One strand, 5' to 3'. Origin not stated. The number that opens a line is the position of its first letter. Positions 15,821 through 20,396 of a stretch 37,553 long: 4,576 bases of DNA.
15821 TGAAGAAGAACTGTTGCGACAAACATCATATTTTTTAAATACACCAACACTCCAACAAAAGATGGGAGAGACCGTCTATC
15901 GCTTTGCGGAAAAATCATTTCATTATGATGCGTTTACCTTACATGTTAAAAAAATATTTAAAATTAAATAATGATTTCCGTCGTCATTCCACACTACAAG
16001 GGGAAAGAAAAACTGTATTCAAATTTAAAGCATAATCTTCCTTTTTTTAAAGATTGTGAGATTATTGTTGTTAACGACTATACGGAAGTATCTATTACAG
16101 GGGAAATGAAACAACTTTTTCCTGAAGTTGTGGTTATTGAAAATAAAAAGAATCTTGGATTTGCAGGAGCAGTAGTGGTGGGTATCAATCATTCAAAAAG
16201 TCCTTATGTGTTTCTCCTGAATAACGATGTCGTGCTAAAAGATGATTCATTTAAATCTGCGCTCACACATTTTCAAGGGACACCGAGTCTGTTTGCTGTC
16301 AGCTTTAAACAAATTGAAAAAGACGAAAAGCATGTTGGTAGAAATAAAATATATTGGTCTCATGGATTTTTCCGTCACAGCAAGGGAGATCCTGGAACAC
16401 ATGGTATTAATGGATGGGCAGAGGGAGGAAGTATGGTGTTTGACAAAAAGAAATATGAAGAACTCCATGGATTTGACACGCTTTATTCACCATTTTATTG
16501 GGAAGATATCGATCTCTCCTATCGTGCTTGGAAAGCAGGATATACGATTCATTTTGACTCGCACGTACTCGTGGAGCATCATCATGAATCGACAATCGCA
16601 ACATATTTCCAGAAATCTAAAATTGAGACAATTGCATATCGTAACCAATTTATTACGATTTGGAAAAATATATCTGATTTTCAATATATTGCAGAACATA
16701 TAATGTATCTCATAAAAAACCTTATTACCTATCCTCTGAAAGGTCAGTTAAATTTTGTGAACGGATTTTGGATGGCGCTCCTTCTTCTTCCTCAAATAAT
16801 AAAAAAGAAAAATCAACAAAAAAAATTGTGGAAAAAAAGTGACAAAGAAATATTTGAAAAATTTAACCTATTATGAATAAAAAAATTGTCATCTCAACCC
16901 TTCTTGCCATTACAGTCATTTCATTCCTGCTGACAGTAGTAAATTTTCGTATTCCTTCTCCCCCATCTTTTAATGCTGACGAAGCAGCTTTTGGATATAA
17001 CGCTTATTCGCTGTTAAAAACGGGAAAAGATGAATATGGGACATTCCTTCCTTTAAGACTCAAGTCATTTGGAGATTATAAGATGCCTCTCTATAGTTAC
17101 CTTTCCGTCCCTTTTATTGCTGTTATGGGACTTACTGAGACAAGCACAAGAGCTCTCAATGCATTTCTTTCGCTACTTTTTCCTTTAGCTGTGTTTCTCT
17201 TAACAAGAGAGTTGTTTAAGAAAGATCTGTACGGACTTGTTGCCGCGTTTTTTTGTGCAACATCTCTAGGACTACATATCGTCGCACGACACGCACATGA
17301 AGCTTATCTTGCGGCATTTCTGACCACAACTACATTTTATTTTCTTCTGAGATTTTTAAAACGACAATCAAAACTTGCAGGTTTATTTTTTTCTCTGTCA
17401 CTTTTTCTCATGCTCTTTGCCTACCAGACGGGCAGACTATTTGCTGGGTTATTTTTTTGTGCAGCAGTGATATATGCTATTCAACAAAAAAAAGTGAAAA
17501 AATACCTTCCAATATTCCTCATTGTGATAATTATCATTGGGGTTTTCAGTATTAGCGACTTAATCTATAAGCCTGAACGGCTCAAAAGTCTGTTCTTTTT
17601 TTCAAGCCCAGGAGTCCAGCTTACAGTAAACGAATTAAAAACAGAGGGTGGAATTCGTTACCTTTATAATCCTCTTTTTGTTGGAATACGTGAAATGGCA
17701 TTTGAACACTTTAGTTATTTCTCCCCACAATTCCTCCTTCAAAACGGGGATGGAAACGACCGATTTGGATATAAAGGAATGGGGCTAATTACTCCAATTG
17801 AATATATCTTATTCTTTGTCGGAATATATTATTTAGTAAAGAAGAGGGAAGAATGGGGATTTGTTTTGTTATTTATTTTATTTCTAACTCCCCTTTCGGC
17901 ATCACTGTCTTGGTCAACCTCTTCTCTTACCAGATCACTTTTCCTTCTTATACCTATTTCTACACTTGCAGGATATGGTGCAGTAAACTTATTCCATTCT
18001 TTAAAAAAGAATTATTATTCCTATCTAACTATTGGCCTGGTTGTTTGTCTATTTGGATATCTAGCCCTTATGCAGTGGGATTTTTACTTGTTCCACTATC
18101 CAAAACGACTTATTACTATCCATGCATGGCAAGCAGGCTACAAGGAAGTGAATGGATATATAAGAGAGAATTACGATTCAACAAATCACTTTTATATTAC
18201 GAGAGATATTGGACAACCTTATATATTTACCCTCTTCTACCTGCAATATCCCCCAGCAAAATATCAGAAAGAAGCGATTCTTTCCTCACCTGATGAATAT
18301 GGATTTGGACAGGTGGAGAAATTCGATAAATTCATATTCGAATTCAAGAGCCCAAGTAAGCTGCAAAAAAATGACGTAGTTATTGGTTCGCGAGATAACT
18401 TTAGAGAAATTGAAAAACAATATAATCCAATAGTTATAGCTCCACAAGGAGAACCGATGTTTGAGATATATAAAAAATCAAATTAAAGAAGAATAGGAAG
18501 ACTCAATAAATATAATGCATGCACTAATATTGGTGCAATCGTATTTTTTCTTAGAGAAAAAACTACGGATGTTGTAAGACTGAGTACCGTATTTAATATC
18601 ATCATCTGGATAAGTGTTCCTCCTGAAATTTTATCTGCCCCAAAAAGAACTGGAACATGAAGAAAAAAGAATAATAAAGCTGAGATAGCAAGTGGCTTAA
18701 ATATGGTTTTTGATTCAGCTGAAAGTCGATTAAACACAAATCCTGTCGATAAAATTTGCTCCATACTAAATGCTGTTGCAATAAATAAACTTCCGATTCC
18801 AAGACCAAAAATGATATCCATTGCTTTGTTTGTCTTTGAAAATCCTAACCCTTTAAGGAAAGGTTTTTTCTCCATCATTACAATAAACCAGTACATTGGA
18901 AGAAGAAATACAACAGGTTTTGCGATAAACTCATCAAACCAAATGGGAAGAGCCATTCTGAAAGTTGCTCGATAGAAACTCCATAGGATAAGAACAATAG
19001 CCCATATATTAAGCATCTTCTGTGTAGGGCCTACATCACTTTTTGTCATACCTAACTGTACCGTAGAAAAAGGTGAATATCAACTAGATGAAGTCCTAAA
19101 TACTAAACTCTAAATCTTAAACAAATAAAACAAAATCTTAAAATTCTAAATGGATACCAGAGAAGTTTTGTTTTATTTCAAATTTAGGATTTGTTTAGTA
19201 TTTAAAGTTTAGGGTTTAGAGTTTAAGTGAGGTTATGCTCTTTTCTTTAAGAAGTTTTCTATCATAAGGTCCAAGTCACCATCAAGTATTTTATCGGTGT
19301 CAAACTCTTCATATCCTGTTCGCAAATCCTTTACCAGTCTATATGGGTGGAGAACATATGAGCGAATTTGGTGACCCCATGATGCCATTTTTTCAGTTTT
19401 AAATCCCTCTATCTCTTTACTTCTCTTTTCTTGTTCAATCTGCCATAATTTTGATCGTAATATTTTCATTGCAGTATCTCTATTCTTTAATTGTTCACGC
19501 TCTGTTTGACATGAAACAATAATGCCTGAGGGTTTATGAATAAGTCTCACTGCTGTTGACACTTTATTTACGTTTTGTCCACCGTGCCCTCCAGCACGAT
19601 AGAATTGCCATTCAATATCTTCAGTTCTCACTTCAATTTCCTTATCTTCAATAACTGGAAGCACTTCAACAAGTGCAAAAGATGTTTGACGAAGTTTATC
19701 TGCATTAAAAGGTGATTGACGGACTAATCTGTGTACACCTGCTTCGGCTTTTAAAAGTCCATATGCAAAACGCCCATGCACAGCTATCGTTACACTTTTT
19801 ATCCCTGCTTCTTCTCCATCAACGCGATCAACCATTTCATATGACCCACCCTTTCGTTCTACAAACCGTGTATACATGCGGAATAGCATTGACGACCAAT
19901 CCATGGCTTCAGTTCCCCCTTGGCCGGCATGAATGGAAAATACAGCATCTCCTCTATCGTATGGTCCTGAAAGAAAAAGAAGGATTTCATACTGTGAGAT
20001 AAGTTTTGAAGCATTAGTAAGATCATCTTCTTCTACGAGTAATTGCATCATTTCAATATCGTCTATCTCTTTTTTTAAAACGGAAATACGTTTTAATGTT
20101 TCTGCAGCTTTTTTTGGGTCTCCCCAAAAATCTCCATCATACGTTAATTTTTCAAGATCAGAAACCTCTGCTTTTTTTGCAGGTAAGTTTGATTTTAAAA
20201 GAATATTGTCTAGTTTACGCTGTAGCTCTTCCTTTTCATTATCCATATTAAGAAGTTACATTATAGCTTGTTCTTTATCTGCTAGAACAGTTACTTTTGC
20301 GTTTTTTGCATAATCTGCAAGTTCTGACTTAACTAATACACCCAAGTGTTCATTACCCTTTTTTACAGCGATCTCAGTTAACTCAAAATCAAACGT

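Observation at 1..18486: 18.5-kb glycosylation island built around nine GT-C-like polytopic membrane proteins, with no priming enzyme, polymerase or ligase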

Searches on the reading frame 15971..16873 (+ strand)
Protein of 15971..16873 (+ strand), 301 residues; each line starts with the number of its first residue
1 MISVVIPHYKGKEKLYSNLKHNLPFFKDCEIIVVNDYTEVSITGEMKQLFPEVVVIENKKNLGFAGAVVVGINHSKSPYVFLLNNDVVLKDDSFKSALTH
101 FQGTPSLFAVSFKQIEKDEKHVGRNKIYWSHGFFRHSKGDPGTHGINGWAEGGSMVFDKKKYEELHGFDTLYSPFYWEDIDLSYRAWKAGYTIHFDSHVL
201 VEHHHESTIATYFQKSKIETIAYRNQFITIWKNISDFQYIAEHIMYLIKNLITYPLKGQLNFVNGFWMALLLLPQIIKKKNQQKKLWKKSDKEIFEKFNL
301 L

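Call 8: search_protein_families(library=pfam, proteins=[window:15971-16873:+], max_evalue=0.01)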
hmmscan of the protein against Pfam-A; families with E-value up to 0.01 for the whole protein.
window:15971-16873:+ (301 aa): 5 families
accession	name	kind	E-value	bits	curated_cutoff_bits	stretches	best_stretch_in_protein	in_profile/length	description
PF00535.33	Glycos_transf_2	-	3.8e-16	59.9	23.3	1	3-135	1-139/168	Glycosyl transferase family 2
PF13641.12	Glyco_tranf_2_3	-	4.2e-13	50.3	27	1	2-214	3-222/230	Glycosyltransferase like family 2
PF13632.12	Glyco_trans_2_3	-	3.5e-08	33.9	27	1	79-223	1-143/198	Glycosyl transferase family group 2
PF02709.20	Glyco_transf_7C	-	7.5e-05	22.7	23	1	152-197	21-66/78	N-terminal domain of galactosyltransferase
PF10111.15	Glyco_tranf_2_2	-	9.6e-05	22.4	27.3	1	3-201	1-214/276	Glycosyltransferase like family 2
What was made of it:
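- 15971..16876 (+): GT2, of the type that makes oligo- or polysaccharides. Glycos_transf_2 59.9 bits and Glyco_tranf_2_3 50.3 bits (call 8).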

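Call 37: search_protein_families(library=ncbifam, proteins=[window:15971-16873:+], max_evalue=0.001)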
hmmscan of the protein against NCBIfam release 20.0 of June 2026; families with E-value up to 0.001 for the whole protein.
window:15971-16873:+ (301 aa): 6 families
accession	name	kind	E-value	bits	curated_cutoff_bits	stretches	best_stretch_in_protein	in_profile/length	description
TIGR03937.1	PgaC_IcaA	equivalog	6.7e-12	45.1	422.3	1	1-201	46-248/407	poly-beta-1,6-N-acetyl-D-glucosamine synthase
TIGR03965.1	mycofact_glyco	equivalog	2.3e-10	39.9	280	1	2-215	76-292/467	mycofactocin biosynthesis glycosyltransferase MftF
NF041875.1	EPS_EpsD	equivalog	5.9e-10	39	370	1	2-217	1-221/325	exopolysaccharide biosynthesis glycosyltransferase EpsD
TIGR04283.1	glyco_like_mftF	equivalog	2.8e-07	30.3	182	1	2-202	1-185/221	TIGR04283 family arsenosugar biosynthesis glycosyltransferase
NF038299.1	EPS_HpsN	equivalog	0.00017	20.7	425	0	1-116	2-121/317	hormogonium polysaccharide biosynthesis glycosyltransferase HpsN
NF047683.1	TeichurnBiosyTuaG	equivalog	0.00045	19.9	400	1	2-118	8-129/252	teichuronic acid biosynthesis protein TuaG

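Call 81: search_solved_structures(query=A9, max_evalue=0.01)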
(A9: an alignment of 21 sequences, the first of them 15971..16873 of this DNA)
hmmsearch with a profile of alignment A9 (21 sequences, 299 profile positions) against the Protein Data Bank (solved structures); distinct sequences matched with E-value up to 0.01: 29.
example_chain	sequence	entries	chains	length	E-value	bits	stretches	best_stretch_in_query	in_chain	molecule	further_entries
2z87_A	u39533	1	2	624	5.9e-15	58.7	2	2-87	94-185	Chondroitin synthase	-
2z86_A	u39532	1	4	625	6e-15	58.7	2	2-87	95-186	Chondroitin synthase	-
6p61_A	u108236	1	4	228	2.2e-11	47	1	2-109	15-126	Glycosyltransferase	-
3bcv_A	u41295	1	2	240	2.2e-09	40.4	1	2-99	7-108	Putative glycosyltransferase protein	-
9jma_A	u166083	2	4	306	5.9e-08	35.8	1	2-99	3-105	GalNAc(5)-diNAcBac-PP-undecaprenol beta-1,3-glucosyltransferase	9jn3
5mlz_A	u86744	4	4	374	8.8e-08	35.2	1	2-86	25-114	Dolichol monophosphate mannose synthase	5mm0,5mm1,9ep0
5hea_A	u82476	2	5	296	1.8e-07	34.2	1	2-95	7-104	Putative glycosyltransferase (GalT1)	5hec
8vh7_A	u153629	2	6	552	6.1e-07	32.4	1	4-134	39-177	Heparosan synthase B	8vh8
8viw_A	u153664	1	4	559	6.3e-07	32.4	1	4-134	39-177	Heparosan synthase B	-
5ekp_C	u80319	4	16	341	9.2e-06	28.5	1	2-85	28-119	Uncharacterized glycosyltransferase sll0501 | Glycosyltransferase sll0501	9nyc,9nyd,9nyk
5eke_A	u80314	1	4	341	9.3e-06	28.5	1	2-85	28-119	Uncharacterized glycosyltransferase sll0501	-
9nye_A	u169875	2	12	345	9.4e-06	28.5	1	2-86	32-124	Glycosyltransferase sll0501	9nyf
5tze_C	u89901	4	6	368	4.8e-05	26.2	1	2-103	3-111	Glycosyl transferase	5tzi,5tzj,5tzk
6e7i_A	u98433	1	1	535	6.7e-05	25.7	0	149-192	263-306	Polypeptide N-acetylgalactosaminyltransferase 2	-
6nqt_A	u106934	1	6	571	8.2e-05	25.4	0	149-192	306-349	Polypeptide N-acetylgalactosaminyltransferase 2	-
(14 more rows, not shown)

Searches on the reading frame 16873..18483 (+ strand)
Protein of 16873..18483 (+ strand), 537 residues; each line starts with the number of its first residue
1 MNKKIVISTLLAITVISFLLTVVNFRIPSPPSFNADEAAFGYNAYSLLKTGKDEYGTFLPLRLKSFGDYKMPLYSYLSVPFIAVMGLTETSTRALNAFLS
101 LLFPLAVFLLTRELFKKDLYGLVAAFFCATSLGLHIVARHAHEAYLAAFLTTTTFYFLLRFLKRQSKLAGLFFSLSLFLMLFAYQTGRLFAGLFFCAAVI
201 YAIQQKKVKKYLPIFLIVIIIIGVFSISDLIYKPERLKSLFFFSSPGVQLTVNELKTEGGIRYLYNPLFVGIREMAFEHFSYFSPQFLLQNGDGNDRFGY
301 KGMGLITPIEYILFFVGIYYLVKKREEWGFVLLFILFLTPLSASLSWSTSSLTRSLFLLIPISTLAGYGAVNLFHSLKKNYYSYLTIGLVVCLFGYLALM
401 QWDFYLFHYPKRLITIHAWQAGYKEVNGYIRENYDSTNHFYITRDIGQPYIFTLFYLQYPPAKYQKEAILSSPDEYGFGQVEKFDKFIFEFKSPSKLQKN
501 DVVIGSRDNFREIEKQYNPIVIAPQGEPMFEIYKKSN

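Call 8: search_protein_families(library=pfam, proteins=[window:16873-18483:+], max_evalue=0.01)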
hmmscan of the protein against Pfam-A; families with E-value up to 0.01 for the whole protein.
window:16873-18483:+ (537 aa): 2 families
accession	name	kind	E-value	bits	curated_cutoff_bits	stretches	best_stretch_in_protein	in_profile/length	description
PF13231.12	PMT_2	-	2.1e-05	25.2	26.1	1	72-222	4-152/160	Dolichyl-phosphate-mannose-protein mannosyltransferase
PF02366.24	PMT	-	0.00014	22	22.7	1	13-181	3-175/245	Dolichyl-phosphate-mannose-protein mannosyltransferase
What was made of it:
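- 16873..18486 (+): GT-C, PMT_2/PMT-like (motif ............); last gene of the island. PMT_2 25.2 bits and PMT 22.0 bits, both just under the gathering scores (call 8).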

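Call 13: search_protein_families(library=ncbifam, proteins=[window:16873-18483:+], max_evalue=1)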
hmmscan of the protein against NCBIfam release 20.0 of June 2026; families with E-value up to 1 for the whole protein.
window:16873-18483:+ (537 aa): 2 families
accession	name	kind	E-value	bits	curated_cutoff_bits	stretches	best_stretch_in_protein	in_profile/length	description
TIGR03663.1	TIGR03663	subfamily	0.00026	20.2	126.25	1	12-208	6-186/435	flippase activity-associated protein Agl23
NF047440.1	LA3751_2_3_fam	subfamily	0.45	9.3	200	0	73-412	84-395/460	LA_3751/LA_3752 family putative glycosyltransferase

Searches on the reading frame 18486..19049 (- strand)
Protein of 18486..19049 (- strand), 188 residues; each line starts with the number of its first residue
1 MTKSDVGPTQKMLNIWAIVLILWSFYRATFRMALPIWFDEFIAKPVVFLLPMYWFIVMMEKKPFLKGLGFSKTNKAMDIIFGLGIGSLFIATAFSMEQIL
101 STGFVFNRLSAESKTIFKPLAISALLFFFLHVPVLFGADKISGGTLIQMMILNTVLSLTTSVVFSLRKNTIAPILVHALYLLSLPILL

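Call 8: search_protein_families(library=pfam, proteins=[window:18486-19049:-], max_evalue=0.01)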
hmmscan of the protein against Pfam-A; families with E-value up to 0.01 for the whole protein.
window:18486-19049:- (188 aa): 1 family
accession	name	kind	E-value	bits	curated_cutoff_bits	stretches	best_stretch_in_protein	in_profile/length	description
PF02517.21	Rce1-like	-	3.2e-08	34.2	22.4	1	89-180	11-90/93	Type II CAAX prenyl endopeptidase Rce1-like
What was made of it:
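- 18483..19049 (-): Rce1-like/CAAX-type membrane protease at the right border. It is usually present between rpoD and the island in relatives, but whether it belongs to the island is unclear. Rce1-like 34.2 bits (call 8).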

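Call 37: search_protein_families(library=ncbifam, proteins=[window:18486-19049:-], max_evalue=0.001)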
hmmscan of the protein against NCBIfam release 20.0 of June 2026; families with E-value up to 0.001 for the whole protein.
window:18486-19049:- (188 aa): 0 families

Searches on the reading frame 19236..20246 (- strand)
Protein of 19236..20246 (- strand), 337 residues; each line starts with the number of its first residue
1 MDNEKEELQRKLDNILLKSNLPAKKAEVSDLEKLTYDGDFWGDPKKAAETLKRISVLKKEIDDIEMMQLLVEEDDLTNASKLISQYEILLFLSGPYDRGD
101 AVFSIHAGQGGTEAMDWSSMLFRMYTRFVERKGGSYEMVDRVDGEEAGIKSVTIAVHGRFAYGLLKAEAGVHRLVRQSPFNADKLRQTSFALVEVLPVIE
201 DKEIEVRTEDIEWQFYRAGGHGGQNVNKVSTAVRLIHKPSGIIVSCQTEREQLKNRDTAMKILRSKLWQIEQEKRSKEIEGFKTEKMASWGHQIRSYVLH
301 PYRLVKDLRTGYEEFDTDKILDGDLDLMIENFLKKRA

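Call 8: search_protein_families(library=pfam, proteins=[window:19236-20246:-], max_evalue=0.01)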
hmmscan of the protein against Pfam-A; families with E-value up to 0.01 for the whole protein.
window:19236-20246:- (337 aa): 2 families
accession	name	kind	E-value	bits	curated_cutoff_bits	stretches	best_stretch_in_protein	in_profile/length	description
PF03462.23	PCRF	-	4.3e-41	141.3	24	1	62-193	61-194/194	PCRF domain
PF00472.26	RF-1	-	7.1e-38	129.6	35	1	201-309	2-116/116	RF-1 domain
